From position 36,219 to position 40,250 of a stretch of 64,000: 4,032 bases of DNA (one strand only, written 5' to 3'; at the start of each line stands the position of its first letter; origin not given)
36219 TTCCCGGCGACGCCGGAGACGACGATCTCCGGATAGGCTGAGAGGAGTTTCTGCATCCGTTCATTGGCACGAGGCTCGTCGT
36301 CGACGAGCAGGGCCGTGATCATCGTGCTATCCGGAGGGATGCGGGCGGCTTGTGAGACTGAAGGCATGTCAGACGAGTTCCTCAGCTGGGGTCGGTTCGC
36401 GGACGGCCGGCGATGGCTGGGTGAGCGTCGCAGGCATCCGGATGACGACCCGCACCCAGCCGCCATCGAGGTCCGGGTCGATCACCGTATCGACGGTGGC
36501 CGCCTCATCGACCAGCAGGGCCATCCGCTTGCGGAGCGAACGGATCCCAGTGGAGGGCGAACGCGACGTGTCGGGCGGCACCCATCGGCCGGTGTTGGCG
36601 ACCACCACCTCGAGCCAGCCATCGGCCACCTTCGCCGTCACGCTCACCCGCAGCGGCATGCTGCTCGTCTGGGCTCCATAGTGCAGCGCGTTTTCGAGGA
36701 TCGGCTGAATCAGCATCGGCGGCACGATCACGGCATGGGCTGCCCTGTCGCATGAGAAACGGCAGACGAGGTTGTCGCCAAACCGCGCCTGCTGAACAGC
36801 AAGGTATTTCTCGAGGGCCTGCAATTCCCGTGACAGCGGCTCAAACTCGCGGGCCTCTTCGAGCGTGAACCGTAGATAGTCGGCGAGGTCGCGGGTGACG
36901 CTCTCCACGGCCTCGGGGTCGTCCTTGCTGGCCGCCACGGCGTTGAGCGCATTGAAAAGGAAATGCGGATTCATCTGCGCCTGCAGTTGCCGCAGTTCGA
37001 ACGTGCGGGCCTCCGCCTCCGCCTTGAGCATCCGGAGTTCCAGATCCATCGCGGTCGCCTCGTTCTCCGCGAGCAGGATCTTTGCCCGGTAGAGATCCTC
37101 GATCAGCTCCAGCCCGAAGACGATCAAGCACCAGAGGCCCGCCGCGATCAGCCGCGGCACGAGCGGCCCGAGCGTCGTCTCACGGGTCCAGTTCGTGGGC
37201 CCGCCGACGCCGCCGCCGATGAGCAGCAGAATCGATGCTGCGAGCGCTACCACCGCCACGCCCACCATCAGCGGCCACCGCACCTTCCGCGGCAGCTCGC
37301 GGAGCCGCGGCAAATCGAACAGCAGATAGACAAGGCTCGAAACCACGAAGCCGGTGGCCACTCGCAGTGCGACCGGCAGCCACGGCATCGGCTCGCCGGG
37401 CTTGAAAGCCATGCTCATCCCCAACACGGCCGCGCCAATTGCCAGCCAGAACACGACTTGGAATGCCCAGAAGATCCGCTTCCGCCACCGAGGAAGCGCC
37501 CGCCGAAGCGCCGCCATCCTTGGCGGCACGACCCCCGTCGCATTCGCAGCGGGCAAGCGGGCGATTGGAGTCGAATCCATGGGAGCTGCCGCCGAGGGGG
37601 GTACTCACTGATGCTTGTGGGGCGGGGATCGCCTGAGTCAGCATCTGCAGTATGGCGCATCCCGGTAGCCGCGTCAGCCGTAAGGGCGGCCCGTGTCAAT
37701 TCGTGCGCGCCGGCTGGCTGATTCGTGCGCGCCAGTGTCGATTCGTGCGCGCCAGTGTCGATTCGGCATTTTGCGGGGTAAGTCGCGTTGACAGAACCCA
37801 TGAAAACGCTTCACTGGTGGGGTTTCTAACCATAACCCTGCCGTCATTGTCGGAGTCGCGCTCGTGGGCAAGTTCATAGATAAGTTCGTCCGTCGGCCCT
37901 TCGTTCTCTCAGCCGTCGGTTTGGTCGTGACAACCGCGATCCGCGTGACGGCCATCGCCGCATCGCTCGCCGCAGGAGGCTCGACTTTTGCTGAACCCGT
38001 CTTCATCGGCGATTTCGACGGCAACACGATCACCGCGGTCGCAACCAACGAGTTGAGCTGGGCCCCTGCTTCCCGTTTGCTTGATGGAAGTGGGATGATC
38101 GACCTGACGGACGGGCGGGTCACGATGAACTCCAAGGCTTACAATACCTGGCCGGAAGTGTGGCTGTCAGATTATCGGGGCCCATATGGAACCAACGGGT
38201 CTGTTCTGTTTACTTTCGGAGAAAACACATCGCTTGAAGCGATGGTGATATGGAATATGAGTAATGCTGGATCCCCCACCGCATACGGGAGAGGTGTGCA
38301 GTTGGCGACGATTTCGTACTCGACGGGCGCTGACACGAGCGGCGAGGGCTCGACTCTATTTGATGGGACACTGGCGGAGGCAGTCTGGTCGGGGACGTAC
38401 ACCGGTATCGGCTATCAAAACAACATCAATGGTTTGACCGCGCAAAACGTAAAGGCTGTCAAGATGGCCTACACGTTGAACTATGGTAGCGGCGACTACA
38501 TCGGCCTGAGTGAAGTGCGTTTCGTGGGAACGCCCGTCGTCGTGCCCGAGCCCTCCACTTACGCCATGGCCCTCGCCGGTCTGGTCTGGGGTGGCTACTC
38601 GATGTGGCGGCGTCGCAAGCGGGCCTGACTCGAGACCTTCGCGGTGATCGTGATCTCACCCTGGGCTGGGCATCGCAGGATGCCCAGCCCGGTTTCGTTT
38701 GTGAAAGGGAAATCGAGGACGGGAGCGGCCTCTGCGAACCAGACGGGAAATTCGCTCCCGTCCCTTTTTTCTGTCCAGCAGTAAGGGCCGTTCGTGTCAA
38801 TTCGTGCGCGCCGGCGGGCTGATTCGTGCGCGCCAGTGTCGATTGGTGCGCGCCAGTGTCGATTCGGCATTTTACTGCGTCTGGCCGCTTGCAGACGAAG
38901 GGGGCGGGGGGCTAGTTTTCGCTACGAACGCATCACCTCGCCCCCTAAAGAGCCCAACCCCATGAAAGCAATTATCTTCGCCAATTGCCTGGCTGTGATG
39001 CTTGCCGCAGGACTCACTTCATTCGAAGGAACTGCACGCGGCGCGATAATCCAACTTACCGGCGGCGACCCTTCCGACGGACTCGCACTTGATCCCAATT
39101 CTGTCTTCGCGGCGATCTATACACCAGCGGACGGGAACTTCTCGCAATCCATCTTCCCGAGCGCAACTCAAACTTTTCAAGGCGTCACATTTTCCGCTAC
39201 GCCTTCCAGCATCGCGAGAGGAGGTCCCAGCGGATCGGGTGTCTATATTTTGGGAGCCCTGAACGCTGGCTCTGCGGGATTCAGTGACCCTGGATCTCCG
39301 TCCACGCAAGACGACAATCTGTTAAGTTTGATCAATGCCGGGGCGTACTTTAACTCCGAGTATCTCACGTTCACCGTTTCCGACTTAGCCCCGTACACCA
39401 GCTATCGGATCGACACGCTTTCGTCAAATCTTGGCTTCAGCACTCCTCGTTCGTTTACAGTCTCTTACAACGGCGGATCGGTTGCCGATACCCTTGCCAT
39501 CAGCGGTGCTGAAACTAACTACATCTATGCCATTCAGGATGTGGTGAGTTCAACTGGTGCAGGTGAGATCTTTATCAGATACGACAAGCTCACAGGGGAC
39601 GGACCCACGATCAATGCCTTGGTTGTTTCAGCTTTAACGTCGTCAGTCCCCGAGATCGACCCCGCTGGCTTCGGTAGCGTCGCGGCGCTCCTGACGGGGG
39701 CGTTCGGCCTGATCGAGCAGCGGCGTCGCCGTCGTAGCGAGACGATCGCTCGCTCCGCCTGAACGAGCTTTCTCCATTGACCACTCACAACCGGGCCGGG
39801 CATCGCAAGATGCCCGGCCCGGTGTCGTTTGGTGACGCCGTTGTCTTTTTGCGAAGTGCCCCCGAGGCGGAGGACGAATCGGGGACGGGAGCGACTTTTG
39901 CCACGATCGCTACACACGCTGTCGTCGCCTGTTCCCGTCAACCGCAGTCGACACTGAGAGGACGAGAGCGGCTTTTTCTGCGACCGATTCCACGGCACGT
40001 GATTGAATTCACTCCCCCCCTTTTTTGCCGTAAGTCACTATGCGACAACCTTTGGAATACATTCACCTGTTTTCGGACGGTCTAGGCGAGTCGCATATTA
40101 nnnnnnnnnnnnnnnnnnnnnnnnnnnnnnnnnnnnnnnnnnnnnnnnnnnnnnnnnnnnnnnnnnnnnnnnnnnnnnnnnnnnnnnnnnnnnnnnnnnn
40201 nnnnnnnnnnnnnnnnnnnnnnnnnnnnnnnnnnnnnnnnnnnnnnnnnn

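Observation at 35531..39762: Candidate regulon: LytS-like kinase and LytTR regulator controlling PEP-CTERM surface proteins through the phased repeats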

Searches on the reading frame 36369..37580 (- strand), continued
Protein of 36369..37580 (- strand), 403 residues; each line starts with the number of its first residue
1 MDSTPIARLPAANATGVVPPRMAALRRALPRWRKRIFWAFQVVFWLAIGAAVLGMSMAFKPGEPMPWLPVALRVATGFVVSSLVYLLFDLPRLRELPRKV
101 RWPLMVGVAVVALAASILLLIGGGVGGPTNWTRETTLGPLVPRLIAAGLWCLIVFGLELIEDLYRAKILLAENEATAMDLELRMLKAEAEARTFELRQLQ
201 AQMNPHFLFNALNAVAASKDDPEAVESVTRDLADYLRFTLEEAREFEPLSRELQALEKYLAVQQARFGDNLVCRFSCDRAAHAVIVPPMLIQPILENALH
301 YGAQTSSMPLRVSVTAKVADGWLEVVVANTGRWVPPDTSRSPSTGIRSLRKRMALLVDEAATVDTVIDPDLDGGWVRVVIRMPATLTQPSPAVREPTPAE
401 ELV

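Call 43: find_homologous_proteins(query=P0123, max_evalue=1e-30)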
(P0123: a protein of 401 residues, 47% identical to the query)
Query P0123 (401 aa): 448 proteins with E <= 1e-30 among 8000 candidates; the best 120 are listed.
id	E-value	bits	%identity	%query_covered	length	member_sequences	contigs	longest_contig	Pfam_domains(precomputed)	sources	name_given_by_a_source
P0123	5.9e-266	900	100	100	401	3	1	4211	PF06580.20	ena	-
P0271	7.9e-205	698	80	100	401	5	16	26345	PF06580.20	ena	-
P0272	2.1e-198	677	78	100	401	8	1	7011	PF06580.20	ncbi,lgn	-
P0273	1.9e-195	668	78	100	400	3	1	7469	PF06580.20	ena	-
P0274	3.2e-191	654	75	99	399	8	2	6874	PF06580.20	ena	-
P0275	3.8e-191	653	75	100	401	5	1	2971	PF06580.20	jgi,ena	-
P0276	4.2e-189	647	74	100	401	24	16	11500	PF06580.20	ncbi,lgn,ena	-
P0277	2.2e-185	634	75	94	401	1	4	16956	PF06580.20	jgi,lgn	-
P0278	1.2e-184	632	76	100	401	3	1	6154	PF06580.20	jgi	jgi:hypothetical protein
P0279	1.4e-183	628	73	100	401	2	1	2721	PF06580.20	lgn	-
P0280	8.3e-181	619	72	99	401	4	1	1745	PF06580.20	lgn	-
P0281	1.4e-175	602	71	100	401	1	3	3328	PF06580.20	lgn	-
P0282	9.5e-169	580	68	99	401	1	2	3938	PF06580.20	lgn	-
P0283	3.2e-163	561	66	100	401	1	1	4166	PF06580.20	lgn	-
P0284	1.8e-151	523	64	92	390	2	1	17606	PF06580.20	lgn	-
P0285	3.9e-150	518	60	99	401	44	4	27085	PF06580.20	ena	-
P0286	1.3e-147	510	62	96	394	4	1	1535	PF06580.20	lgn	-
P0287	7.6e-147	508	66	90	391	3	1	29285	PF06580.20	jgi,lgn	-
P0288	1.7e-142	493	65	90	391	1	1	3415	PF06580.20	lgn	-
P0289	1.9e-132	460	60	93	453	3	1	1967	PF06580.20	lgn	-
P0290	8.8e-127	441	57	90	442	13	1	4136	PF06580.20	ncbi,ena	-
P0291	4.4e-125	436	62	85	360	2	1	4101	PF06580.20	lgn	-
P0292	3.8e-124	433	57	92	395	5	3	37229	PF06580.20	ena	-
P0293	3.5e-123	430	57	88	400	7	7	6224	PF06580.20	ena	-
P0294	7.2e-123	429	57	88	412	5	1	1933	PF06580.20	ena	-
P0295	7.8e-123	428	54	93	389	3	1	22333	PF06580.20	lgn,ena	-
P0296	1.6e-122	427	57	92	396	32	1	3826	PF06580.20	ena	-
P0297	4.2e-122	426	57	90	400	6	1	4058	PF02518.32,PF06580.20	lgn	-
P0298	5.7e-122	426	54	95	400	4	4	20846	PF06580.20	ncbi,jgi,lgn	jgi:two-component system LytT family sensor kinase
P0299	2.0e-121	424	55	92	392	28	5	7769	PF06580.20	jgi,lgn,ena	jgi:hypothetical protein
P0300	5.5e-121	422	57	92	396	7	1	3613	PF06580.20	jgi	jgi:sensor histidine kinase YesM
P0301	6.1e-121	422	53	92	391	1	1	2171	PF06580.20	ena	-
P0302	1.9e-117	411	52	94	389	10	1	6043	PF06580.20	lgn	-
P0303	1.5e-113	398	53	97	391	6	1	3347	PF06580.20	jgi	jgi:sensor histidine kinase YesM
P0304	9.0e-112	392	53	90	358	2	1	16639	PF06580.20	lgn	-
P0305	2.0e-102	361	70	56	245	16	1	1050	PF06580.20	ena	-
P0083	5.0e-101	357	49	90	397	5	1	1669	PF06580.20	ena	-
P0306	7.2e-101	356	47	91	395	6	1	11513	PF06580.20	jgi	-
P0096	7.7e-101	356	48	90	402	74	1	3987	PF06580.20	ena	-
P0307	1.2e-100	355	51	88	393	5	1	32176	PF06580.20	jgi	-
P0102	1.5e-100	355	49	92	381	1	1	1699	PF06580.20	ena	-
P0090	2.8e-100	354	49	92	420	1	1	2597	PF06580.20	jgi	-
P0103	3.2e-100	354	48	90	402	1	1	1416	PF06580.20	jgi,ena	-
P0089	6.2e-100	353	49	92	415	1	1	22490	PF06580.20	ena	-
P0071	7.1e-100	353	48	94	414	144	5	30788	PF06580.20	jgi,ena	-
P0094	3.7e-99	351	49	90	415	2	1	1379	PF06580.20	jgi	jgi:hypothetical protein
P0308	1.5e-98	349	47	91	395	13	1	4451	PF06580.20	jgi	-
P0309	1.7e-98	348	49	95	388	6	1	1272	PF06580.20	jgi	jgi:sensor histidine kinase YesM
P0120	1.8e-98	348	49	95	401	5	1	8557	PF06580.20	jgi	jgi:sensor histidine kinase YesM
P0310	1.8e-98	348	74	56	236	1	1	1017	PF06580.20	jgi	-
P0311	2.0e-98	348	49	89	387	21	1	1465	PF06580.20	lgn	-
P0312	7.4e-98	346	50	88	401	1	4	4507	PF06580.20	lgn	-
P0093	1.1e-97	346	47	95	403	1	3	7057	PF06580.20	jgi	-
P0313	1.2e-97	346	47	91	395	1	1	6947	PF06580.20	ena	-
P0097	2.0e-97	345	48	92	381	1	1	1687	PF06580.20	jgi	jgi:hypothetical protein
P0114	2.1e-97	345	50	89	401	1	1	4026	PF06580.20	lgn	-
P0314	3.5e-97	344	50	82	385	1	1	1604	PF06580.20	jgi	jgi:sensor histidine kinase YesM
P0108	3.9e-97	344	50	90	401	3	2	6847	PF06580.20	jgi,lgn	jgi:signal transduction histidine kinase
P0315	4.4e-97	344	47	88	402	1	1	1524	PF06580.20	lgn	-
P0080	4.4e-97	344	47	98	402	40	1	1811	PF06580.20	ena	-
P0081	5.0e-97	344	48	92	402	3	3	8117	PF06580.20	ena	-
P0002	5.2e-97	343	47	96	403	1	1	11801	PF06580.20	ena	-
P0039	5.6e-97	343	47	95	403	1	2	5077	PF06580.20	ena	-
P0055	5.8e-97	343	47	95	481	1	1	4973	PF06580.20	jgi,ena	-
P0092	6.5e-97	343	47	96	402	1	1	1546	PF06580.20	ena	-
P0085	8.5e-97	343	47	94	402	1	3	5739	PF06580.20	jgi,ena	-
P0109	1.0e-96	342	48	94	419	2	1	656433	PF06580.20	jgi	jgi:two-component system, LytTR family, sensor kinase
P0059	1.3e-96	342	47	94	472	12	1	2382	PF06580.20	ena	-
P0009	1.5e-96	342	47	96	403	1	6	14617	PF06580.20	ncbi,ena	-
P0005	1.8e-96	342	47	96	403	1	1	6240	PF06580.20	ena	-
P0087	2.0e-96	342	47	94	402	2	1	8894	PF06580.20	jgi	-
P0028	2.4e-96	341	48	91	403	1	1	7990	PF06580.20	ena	-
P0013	2.6e-96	341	47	96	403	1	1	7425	PF06580.20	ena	-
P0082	3.0e-96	341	47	92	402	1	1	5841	PF06580.20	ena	-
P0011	3.0e-96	341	47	96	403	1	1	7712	PF06580.20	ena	-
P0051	3.1e-96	341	47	94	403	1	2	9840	PF06580.20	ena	-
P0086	3.9e-96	341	46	96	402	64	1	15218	PF06580.20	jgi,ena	-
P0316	4.1e-96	340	47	89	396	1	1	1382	PF06580.20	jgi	jgi:hypothetical protein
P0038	4.2e-96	340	47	95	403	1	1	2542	PF06580.20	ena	-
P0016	4.3e-96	340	47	96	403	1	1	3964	PF06580.20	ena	-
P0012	4.9e-96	340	46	96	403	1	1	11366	PF06580.20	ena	-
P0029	5.5e-96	340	48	91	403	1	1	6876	PF06580.20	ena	-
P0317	5.6e-96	340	46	95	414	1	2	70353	PF06580.20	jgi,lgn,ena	jgi:sensor histidine kinase YesM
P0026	5.7e-96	340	46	97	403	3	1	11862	PF06580.20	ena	-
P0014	6.6e-96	340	48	91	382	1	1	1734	PF06580.20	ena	-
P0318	7.2e-96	340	46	95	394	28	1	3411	PF06580.20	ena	-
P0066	1.0e-95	339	46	98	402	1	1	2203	PF06580.20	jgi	-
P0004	1.0e-95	339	47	95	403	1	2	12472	PF06580.20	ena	-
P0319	1.2e-95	339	45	95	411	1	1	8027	PF06580.20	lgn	-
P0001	1.7e-95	339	48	90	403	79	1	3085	PF06580.20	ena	-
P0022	1.7e-95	338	46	96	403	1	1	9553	PF06580.20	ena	-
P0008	1.8e-95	338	47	91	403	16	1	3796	PF06580.20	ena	-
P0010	2.3e-95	338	47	95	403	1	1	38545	PF06580.20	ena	-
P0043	2.8e-95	338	47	95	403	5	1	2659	PF06580.20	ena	-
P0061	2.8e-95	338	47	95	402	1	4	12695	PF06580.20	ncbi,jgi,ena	jgi:hypothetical protein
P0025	2.8e-95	338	46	96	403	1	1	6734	PF06580.20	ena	-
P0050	2.8e-95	338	47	94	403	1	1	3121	PF06580.20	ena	-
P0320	3.8e-95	337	48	94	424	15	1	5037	PF06580.20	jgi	jgi:sensor histidine kinase YesM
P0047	4.1e-95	337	47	95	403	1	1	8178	PF06580.20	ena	-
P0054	4.2e-95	337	46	96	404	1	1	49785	PF06580.20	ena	-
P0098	4.2e-95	337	49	86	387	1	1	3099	PF06580.20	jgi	-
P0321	4.2e-95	337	45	95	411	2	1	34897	PF06580.20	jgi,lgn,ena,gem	-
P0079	4.5e-95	337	48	84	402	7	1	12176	PF06580.20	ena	-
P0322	4.6e-95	337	46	94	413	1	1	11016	PF06580.20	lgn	-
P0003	4.7e-95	337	46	96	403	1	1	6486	PF06580.20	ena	-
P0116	5.4e-95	337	49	91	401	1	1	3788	PF06580.20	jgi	-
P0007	5.5e-95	337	46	96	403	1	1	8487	PF06580.20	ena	-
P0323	5.5e-95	337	46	95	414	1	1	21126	PF06580.20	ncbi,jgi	jgi:sensor histidine kinase YesM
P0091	5.6e-95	337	46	95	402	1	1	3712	PF06580.20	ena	-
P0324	6.7e-95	336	46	92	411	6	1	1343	PF06580.20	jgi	jgi:sensor histidine kinase YesM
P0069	6.7e-95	336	48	90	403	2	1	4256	PF06580.20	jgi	-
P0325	7.0e-95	336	48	89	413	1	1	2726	PF06580.20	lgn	-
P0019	7.1e-95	336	46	96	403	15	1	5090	PF06580.20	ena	-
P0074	7.2e-95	336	48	84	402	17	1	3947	PF06580.20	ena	-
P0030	7.4e-95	336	47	95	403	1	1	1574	PF06580.20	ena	-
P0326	7.7e-95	336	46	95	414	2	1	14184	PF06580.20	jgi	jgi:sensor histidine kinase YesM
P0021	7.8e-95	336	46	96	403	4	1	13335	PF06580.20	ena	-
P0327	8.1e-95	336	46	95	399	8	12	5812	PF06580.20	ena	-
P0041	8.8e-95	336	46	95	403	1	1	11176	PF06580.20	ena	-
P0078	9.4e-95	336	47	92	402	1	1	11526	PF06580.20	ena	-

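Call 44: find_encoding_contigs(protein=P0271, flank=6000, max_places=2)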
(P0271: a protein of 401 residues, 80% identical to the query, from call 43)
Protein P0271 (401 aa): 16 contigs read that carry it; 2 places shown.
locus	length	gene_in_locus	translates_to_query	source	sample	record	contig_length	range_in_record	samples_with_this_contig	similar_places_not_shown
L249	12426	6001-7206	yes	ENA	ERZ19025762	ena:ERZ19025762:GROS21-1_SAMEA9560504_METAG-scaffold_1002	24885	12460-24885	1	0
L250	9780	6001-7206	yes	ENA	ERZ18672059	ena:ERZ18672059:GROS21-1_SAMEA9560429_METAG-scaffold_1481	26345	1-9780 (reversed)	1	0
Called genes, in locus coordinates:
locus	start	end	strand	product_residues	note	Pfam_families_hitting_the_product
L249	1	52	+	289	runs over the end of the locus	PF20434:BD-FAE, PF07859:Abhydrolase_3 (faint)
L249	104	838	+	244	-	PF13472:Lipase_GDSL_2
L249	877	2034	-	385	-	-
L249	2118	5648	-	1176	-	-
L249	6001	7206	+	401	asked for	PF06580:His_kinase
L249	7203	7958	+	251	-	PF00072:Response_reg, PF04397:LytTR (weak)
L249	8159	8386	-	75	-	-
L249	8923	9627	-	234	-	PF01695:IstB_IS21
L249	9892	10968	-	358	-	PF00665:rve, PF22483:Mu-transpos_C_2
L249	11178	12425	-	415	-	?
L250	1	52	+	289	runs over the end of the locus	PF20434:BD-FAE, PF07859:Abhydrolase_3 (faint)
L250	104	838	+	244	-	PF13472:Lipase_GDSL_2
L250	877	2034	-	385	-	-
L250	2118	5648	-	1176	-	-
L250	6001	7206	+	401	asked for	PF06580:His_kinase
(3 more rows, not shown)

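Call 45: find_encoding_contigs(protein=P0292, flank=6000, max_places=2)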
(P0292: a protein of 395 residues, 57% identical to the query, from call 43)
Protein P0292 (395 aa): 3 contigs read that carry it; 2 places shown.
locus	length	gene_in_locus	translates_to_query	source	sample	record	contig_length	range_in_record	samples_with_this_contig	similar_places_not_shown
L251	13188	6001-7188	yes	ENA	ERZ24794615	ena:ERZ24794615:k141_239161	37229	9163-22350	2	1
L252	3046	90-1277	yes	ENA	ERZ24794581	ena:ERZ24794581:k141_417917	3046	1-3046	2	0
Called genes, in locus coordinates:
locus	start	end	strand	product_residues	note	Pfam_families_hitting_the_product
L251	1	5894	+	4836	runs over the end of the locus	PF13385:Laminin_G_3, PF01839:FG-GAP (faint), PF00353:HemolysinCabind (weak), PF00805:Pentapeptide, PF12951:PATR (weak), PF13517:FG-GAP_3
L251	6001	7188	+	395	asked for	PF06580:His_kinase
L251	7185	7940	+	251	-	PF00072:Response_reg, PF04397:LytTR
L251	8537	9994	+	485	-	PF03446:NAD_binding_2, PF00393:6PGD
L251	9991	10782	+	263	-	PF00106:adh_short, PF01370:Epimerase, PF03435:Sacchrp_dh_NADP (weak), PF08659:KR, PF13561:adh_short_C2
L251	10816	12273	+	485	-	PF00479:G6PD_N, PF02781:G6PD_C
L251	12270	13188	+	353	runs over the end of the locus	PF01207:Dus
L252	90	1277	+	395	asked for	PF06580:His_kinase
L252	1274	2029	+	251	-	PF00072:Response_reg, PF04397:LytTR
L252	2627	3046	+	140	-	?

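Call 46: find_encoding_contigs(protein=P0298, flank=6000, max_places=2)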
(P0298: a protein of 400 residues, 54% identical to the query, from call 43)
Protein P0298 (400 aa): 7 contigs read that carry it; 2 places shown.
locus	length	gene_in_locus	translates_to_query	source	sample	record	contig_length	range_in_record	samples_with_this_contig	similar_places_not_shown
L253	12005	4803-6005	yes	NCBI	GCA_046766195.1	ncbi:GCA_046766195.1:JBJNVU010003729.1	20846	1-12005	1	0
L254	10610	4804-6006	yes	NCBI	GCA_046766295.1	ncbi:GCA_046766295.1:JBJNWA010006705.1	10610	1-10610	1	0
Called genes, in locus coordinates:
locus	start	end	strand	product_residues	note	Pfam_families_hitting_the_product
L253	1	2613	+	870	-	?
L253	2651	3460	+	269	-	PF03009:GDPD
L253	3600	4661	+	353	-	PF09492:Pec_lyase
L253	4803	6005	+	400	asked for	PF06580:His_kinase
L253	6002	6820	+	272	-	PF00072:Response_reg, PF04397:LytTR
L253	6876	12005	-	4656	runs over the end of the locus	?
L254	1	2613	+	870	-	?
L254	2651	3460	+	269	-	PF03009:GDPD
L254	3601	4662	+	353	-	PF09492:Pec_lyase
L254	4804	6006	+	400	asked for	PF06580:His_kinase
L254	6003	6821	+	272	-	PF00072:Response_reg, PF04397:LytTR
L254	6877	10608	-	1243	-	?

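Call 55: search_solved_structures(query=window:36369-37580:-, max_evalue=0.001)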
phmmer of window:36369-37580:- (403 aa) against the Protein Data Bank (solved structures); distinct sequences matched with E-value up to 0.001: 1.
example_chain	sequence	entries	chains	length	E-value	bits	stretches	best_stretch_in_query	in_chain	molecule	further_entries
6swj_A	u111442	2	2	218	3.6e-15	59.1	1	200-332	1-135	Histidine kinase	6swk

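Call 59: find_encoding_contigs(protein=P0285, flank=5000, max_places=2)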
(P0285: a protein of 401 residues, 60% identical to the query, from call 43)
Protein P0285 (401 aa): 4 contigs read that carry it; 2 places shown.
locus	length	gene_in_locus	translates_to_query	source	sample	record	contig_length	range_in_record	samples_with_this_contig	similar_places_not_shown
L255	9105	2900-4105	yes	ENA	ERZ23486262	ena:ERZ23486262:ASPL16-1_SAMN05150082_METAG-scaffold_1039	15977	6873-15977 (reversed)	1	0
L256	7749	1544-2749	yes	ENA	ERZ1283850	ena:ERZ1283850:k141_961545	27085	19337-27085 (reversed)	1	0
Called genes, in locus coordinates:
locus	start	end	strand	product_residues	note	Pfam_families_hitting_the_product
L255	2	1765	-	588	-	?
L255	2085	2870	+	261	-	PF00072:Response_reg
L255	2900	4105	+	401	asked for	PF06580:His_kinase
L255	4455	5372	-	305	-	-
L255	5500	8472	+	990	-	PF03176:MMPL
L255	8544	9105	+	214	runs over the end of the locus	-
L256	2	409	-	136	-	?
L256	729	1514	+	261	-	PF00072:Response_reg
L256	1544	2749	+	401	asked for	PF06580:His_kinase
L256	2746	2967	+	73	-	-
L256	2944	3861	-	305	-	-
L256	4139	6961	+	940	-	PF03176:MMPL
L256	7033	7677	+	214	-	-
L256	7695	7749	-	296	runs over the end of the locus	PF01694:Rhomboid, PF20216:DUF6576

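Call 60: find_encoding_contigs(protein=P0287, flank=5000, max_places=2)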
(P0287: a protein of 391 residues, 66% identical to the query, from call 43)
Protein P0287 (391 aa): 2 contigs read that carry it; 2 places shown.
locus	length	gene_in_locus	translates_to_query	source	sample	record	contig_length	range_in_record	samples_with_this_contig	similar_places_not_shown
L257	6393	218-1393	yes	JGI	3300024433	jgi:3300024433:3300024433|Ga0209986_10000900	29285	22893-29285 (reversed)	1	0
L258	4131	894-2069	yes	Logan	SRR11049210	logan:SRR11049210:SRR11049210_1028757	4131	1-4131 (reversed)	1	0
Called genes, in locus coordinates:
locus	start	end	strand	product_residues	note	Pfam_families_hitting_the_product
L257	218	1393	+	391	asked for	PF06580:His_kinase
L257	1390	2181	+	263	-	PF00072:Response_reg, PF04397:LytTR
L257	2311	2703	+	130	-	-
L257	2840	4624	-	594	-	PF02321:OEP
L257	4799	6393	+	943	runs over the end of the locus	PF07635:PSCyt1, PF13442:Cytochrome_CBB3 (faint), PF07583:PSCyt2, PF07587:PSD1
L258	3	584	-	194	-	?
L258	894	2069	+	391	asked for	PF06580:His_kinase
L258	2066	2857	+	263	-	PF00072:Response_reg, PF04397:LytTR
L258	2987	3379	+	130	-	-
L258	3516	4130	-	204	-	?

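Call 61: find_encoding_contigs(protein=P0276, flank=5000, max_places=2)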
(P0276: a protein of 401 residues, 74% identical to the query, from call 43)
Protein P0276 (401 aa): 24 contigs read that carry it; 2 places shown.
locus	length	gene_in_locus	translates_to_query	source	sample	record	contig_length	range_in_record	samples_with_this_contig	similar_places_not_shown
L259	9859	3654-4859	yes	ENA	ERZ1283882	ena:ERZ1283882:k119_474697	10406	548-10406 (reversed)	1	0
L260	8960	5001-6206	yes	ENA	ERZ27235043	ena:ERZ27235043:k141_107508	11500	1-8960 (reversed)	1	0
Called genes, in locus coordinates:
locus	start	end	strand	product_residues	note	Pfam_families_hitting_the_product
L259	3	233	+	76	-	?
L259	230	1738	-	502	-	PF02321:OEP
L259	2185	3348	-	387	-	PF00487:FA_desaturase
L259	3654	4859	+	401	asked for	PF06580:His_kinase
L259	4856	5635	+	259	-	PF00072:Response_reg, PF04397:LytTR (weak)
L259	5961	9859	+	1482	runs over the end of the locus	?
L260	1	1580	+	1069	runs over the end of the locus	PF00873:ACR_tran, PF03176:MMPL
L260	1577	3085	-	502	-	PF02321:OEP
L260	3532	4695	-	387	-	PF00487:FA_desaturase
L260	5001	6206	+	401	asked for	PF06580:His_kinase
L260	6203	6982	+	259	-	PF00072:Response_reg, PF04397:LytTR (weak)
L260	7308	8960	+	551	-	?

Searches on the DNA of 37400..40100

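Call 57: search_rna_families(source=window, start=37400, end=40100, threshold=evalue, max_evalue=1)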
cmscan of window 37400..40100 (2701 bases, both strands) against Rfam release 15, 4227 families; matches with E-value up to 1: 0.
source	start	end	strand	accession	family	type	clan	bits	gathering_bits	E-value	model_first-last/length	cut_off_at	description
